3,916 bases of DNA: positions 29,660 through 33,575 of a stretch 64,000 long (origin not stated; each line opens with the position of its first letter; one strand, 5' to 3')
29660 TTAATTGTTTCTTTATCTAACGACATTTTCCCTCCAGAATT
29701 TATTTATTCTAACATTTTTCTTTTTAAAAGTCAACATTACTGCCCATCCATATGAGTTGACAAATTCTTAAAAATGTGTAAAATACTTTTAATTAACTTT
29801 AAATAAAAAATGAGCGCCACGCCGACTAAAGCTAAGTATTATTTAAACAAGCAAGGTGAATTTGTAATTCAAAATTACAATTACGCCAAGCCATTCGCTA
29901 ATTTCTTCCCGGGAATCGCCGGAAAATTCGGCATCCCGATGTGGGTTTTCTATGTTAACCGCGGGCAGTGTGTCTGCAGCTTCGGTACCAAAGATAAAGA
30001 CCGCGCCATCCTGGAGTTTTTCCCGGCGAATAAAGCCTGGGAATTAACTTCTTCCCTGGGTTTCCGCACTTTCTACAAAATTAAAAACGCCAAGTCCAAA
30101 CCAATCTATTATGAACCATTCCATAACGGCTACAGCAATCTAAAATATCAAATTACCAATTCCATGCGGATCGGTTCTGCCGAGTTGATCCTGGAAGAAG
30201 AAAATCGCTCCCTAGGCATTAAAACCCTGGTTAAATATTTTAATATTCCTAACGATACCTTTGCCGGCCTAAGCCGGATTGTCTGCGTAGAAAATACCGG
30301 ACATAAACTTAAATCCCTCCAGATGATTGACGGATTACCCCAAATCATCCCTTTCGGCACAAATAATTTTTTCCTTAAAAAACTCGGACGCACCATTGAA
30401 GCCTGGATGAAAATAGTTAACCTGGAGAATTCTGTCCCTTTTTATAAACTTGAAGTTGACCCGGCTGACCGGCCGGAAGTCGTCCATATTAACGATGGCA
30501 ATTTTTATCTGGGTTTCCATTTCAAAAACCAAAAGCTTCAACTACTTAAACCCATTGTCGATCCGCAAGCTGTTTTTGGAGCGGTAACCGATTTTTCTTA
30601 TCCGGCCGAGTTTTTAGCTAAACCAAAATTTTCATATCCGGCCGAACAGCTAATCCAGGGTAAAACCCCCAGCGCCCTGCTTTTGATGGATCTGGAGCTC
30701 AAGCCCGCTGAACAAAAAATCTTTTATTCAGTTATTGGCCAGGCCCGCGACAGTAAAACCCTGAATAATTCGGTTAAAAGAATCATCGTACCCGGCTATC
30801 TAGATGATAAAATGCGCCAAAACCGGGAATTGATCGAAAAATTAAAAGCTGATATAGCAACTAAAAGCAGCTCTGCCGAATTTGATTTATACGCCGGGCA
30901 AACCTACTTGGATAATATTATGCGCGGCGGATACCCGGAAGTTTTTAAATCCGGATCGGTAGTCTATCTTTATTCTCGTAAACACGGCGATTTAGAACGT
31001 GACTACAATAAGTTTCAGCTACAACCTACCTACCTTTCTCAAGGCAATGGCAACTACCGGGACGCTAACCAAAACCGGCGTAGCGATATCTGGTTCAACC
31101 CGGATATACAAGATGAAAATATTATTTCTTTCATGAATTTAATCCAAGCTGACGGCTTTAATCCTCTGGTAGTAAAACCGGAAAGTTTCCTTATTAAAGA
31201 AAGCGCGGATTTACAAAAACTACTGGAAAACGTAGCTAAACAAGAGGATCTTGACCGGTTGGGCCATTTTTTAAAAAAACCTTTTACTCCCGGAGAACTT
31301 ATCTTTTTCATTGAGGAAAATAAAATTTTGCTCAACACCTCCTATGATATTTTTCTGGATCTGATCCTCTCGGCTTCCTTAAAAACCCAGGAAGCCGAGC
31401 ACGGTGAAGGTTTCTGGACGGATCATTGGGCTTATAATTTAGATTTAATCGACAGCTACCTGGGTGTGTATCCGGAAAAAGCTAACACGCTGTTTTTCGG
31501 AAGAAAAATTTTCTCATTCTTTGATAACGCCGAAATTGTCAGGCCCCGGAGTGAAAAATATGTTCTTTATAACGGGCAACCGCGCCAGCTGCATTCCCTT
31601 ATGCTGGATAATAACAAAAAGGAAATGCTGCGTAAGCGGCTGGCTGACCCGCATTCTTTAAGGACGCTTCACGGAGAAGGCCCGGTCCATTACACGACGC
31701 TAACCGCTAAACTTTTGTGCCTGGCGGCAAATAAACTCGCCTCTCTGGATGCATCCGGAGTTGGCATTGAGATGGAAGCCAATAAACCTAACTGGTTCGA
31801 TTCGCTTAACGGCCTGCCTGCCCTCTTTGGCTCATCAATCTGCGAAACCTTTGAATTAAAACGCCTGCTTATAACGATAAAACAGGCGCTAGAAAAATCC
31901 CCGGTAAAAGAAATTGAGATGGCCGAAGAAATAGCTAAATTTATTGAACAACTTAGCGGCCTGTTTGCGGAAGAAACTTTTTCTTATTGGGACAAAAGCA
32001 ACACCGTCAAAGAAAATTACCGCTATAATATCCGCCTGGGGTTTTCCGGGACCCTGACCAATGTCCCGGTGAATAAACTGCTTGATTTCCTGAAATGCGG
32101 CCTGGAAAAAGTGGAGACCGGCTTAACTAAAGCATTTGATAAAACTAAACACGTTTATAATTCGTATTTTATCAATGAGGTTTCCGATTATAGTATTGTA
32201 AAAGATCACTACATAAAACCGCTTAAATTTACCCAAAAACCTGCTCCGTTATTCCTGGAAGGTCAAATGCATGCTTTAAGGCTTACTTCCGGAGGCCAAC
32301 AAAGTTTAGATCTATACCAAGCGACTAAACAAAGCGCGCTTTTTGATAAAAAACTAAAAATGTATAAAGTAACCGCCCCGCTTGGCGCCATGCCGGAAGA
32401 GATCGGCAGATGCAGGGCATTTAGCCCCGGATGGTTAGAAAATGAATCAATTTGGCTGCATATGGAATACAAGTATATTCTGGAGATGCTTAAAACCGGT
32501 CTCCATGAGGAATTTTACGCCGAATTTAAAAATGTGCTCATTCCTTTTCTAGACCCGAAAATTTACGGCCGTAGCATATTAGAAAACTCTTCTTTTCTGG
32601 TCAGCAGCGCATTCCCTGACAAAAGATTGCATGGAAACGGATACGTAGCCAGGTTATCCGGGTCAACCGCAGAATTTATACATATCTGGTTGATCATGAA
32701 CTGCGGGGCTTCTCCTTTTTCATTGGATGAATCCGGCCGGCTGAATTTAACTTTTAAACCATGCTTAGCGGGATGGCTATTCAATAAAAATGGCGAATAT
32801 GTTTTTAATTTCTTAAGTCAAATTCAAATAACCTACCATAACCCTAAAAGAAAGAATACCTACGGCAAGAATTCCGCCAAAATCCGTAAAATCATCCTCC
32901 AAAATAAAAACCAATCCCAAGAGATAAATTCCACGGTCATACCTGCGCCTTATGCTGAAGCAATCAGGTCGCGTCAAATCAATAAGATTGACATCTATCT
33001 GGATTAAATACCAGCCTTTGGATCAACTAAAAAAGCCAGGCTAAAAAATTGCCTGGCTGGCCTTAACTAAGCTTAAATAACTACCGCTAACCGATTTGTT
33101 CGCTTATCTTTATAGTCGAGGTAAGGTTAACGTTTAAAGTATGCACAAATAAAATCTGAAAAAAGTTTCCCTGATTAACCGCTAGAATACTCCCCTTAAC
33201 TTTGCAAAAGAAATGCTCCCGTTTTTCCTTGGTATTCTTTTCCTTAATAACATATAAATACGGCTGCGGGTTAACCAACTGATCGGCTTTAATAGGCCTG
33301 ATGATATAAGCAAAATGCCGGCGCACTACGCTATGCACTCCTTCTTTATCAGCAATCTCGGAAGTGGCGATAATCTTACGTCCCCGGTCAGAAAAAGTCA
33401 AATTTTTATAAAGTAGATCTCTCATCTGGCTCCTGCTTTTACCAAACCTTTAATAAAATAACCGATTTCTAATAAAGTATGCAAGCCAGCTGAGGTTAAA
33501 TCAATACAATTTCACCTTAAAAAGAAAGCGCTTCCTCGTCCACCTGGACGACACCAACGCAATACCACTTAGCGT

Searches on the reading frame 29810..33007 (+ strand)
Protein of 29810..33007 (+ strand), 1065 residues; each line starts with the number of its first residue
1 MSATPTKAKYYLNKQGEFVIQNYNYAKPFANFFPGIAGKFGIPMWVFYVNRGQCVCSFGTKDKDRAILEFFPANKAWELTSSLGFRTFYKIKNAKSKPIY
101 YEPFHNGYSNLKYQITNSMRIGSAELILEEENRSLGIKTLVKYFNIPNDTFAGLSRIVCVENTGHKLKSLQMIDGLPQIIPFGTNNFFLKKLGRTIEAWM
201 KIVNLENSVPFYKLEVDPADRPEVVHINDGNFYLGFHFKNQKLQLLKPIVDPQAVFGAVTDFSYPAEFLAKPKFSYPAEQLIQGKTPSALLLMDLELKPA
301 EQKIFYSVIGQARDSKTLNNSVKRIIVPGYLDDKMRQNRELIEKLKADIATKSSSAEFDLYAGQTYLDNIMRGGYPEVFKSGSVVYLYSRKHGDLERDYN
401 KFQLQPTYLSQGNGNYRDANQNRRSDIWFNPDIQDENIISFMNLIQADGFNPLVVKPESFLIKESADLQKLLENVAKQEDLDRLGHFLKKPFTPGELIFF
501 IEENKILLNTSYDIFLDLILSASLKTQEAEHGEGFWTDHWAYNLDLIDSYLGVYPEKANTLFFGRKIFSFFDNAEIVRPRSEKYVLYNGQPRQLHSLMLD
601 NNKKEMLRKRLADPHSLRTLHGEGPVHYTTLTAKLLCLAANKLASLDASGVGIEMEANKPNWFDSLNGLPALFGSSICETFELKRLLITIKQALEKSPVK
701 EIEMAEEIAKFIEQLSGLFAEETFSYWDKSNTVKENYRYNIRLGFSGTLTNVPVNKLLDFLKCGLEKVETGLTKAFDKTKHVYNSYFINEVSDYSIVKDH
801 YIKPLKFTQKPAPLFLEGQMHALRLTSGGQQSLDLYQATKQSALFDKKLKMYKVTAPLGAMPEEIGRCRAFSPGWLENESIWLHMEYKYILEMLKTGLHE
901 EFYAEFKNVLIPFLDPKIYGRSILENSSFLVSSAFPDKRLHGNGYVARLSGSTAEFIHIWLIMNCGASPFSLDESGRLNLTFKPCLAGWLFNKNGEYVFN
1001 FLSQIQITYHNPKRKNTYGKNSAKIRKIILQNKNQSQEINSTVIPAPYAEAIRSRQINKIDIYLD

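Call 10: search_protein_families(library=pfam, proteins=[window:29810-33007:+], max_evalue=0.1)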
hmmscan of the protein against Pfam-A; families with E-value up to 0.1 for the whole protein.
window:29810-33007:+ (1065 aa): 0 families

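Call 54: search_protein_families(library=ncbifam, proteins=[window:29810-33007:+], max_evalue=0.1)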
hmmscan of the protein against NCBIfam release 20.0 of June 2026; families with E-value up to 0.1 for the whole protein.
window:29810-33007:+ (1065 aa): 1 family
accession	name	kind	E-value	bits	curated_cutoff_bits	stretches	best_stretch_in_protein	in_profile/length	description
NF058639.1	GH149_beta_1_3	equivalog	5.4e-31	107.2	1150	3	29-227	26-218/1134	1,3-beta-D-glucan phosphorylase, GH149 family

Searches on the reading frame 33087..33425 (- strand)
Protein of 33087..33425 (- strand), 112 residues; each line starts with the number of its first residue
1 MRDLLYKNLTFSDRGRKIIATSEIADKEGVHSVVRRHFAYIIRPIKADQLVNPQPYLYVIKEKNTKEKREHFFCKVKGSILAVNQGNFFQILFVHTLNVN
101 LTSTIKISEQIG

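Call 10: search_protein_families(library=pfam, proteins=[window:33087-33425:-], max_evalue=0.1)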
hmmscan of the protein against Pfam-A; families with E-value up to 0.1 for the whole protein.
window:33087-33425:- (112 aa): 0 families

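Call 14: find_homologous_proteins(query=window:33087-33425:-)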
Query window:33087-33425:- (112 aa): 245 proteins with E <= 0.001 among 248 candidates; the best 120 are listed.
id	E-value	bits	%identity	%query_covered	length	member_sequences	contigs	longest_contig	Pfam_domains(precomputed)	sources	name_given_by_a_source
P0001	4.0e-67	241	100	100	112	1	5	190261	-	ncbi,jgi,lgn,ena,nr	ncbi:MAG TPA: hypothetical protein PL125_01830 [Candidatus Omnitrophota bacterium]|nr:hypothetical p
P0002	1.9e-55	203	80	100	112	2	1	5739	-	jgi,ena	-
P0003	2.7e-55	203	80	100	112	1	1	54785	-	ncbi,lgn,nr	ncbi:MAG: hypothetical protein NT014_04970 [Candidatus Omnitrophica bacterium]|nr:hypothetical prote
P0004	1.6e-54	200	80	100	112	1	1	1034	-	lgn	-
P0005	1.7e-54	200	79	100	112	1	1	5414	-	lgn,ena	-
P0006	2.4e-54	200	77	100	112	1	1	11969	-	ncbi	ncbi:MAG: hypothetical protein V1830_02720 [Candidatus Omnitrophota bacterium]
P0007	2.5e-54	200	79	100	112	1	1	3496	-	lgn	-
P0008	4.7e-54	199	77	100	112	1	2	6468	-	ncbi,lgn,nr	ncbi:MAG: hypothetical protein Q8N80_00585 [Candidatus Omnitrophota bacterium]|nr:hypothetical prote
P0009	7.0e-54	198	75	99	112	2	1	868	-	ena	-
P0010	7.7e-54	198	79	100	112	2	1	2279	-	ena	-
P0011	1.3e-53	197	77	100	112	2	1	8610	-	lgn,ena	-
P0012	2.3e-53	197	76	100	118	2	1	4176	-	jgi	jgi:hypothetical protein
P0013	3.8e-53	196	76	100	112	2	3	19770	-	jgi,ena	-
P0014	9.1e-53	195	77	100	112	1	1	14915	-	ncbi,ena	-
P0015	1.0e-52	194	76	100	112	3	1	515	-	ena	-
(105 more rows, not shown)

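Call 19: find_related_loci(query=A2, collection=genome_contigs, flank=4000)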
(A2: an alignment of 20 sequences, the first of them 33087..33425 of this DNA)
Query A2 (112 aa) in genome_contigs; peptide patterns used: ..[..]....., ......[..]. (x = any residue, [..] = any of these).
136 stretches matched a pattern; 51 encode a relative of the query (tblastn E <= 1e-3); 50 distinct loci.
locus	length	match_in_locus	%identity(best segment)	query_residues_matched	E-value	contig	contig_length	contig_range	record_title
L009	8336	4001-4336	80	1-112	3e-62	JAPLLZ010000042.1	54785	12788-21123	MAG: Candidatus Omnitrophota bacterium isolate LacPavin_0419_WC90_MAG_39_8 LacPavin_0419_WC90_scaffold_101025, whole gen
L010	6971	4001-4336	77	1-112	4e-61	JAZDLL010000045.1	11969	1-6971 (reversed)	MAG: Candidatus Omnitrophota bacterium isolate MEGAHIT-group-0.593 k141_14040887, whole genome shotgun sequence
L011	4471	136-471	77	1-112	4e-61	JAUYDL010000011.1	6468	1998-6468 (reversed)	MAG: Candidatus Omnitrophota bacterium isolate C20_metabat.bin.26 C20_k141_123076, whole genome shotgun sequence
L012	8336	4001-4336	77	1-112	2e-60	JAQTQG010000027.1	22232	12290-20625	MAG: Candidatus Omnitrophota bacterium isolate STB_134 NODE_5191_length_22232_cov_5.210179_Sandtown_B, whole genome shot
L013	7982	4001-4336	77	1-112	1e-59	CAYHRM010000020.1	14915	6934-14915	MAG TPA_asm: uncultured Planctomycetales bacterium isolate ERP119705_co15_217 genome assembly, contig: NODE_4352_length_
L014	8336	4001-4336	77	1-112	9e-59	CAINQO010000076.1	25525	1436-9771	MAG: Candidatus Omnitrophica bacterium isolate AM-2014-D7_bin-608 genome assembly, contig: bin-608:076/123, whole genome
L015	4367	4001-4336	75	1-112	1e-57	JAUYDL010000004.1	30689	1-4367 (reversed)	MAG: Candidatus Omnitrophota bacterium isolate C20_metabat.bin.26 C20_k141_136300, whole genome shotgun sequence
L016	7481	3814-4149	71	1-112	2e-57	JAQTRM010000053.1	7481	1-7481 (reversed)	MAG: Candidatus Omnitrophota bacterium isolate STB_163 NODE_28107_length_7481_cov_12.597498_Sandtown_B, whole genome sho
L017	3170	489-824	73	1-112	7e-57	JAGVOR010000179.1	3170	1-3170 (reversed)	MAG: Candidatus Omnitrophota bacterium isolate DeMMO3_44 c_000000033597, whole genome shotgun sequence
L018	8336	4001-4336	73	1-112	8e-57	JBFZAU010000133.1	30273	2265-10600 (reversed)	MAG: Candidatus Omnitrophota bacterium isolate PPR_0475 k121_6574381, whole genome shotgun sequence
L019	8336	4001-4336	71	1-112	4e-55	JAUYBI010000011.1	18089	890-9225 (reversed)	MAG: Candidatus Omnitrophota bacterium isolate C19_metabat.bin.11_sub C19_k141_22808, whole genome shotgun sequence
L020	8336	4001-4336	67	1-112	8e-55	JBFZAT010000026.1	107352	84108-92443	MAG: Candidatus Omnitrophota bacterium isolate PPR_0474 k121_1802436, whole genome shotgun sequence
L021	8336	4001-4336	70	1-112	9e-55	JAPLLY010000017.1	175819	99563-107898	MAG: Candidatus Omnitrophota bacterium isolate LacPavin_0419_WC90_MAG_41_16 LacPavin_0419_WC90_scaffold_372462, whole ge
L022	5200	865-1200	71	1-112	2e-54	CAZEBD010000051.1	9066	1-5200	MAG TPA_asm: uncultured Planctomycetales bacterium isolate SRP192927_co7_238 genome assembly, contig: NODE_16264_length_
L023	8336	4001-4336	70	1-112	7e-54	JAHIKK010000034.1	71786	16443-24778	MAG: Candidatus Omnitrophota bacterium isolate KR13_N1.mb.50 KR13_N1.mb.50_k141_61070, whole genome shotgun sequence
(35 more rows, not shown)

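Call 54: search_protein_families(library=ncbifam, proteins=[window:33087-33425:-], max_evalue=0.1)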
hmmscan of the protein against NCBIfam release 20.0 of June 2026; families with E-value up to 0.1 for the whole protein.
window:33087-33425:- (112 aa): 0 families

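Call 57: predict_structure(alignment_id=A4)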
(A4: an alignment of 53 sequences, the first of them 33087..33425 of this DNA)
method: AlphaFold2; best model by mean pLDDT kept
length: 112 residues; sequences in the alignment: 53
mean_pLDDT: 78.2   pTM: 0.62
mean pLDDT of the five models: 78.2, 76.3, 74.4, 74.1, 71.5
residues with pLDDT >= 90: 21; 70-90: 57; 50-70: 30; < 50: 4
segments of 3 or more residues with pLDDT < 50: 109-112
pLDDT, mean of each block of 10 residues (from residue 1): 63 70 74 85 77 81 89 91 85 91 63 38
secondary structure, 60 per line:
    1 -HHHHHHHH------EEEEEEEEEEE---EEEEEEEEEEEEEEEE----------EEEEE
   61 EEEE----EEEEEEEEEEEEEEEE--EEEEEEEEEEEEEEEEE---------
elements in order: H2-9 E16-26 E30-45 E56-64 E69-84 E87-103

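Call 77: search_protein_families(library=padloc, proteins=[window:33087-33425:-], max_evalue=1)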
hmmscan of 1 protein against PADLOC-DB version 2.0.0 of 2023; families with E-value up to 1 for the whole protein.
window:33087-33425:- (112 aa): 0 families
